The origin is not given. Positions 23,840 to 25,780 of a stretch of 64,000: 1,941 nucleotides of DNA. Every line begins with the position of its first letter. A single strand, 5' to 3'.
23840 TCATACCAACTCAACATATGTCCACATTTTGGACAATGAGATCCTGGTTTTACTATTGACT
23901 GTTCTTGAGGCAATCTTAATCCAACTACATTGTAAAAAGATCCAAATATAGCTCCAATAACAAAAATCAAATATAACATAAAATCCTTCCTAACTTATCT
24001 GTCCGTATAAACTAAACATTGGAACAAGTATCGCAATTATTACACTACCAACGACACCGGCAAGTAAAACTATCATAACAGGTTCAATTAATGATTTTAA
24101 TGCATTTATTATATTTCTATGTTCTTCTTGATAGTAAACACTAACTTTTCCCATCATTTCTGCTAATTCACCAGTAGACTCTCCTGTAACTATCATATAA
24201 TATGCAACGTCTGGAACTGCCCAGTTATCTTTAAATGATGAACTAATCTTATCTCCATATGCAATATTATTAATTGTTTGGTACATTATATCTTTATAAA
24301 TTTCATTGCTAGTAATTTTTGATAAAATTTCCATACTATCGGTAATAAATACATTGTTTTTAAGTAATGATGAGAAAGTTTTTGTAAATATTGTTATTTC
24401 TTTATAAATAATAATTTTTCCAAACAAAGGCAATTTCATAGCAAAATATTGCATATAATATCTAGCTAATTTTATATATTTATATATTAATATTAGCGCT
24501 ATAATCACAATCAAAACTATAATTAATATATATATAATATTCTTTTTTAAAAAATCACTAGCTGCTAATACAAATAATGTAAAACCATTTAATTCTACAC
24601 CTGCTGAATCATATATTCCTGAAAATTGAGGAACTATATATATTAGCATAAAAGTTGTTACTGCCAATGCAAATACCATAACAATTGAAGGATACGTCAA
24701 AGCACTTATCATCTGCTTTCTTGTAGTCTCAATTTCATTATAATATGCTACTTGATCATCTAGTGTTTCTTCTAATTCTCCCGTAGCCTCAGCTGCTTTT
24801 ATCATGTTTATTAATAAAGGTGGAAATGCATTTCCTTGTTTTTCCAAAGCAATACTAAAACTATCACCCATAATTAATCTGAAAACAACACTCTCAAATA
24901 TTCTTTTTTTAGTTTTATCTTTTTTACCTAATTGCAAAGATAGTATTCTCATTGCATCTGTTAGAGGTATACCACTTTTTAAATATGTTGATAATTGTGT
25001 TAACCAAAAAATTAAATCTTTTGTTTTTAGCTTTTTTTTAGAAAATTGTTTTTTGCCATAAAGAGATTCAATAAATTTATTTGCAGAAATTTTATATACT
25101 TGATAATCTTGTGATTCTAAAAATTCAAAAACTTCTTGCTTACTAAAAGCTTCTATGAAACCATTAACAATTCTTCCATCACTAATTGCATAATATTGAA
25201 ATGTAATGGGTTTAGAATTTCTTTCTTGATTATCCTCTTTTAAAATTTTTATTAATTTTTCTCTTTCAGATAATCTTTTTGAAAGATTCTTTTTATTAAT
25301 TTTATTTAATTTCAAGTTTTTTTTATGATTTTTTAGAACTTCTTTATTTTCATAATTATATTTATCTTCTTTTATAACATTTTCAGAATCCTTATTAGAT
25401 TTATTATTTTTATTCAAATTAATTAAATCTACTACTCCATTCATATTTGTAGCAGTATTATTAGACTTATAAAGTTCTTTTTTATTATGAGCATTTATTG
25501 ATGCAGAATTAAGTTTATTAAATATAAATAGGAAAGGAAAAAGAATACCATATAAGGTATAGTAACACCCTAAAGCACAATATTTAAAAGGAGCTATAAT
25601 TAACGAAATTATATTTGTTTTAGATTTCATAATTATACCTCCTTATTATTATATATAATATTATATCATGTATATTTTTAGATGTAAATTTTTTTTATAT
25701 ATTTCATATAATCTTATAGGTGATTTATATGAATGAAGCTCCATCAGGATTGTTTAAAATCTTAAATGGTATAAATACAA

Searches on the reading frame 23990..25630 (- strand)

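Call 101: search_protein_families(library=pfam, proteins=[window:23990-25630:-], max_evalue=0.001)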
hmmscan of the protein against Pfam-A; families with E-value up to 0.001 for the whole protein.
window:23990-25630:- (546 aa): 1 family
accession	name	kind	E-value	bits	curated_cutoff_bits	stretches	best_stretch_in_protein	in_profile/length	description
PF00482.28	T2SSF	-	1.7e-49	167.3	25.2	2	209-334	1-125/125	Type II secretion system (T2SS), protein F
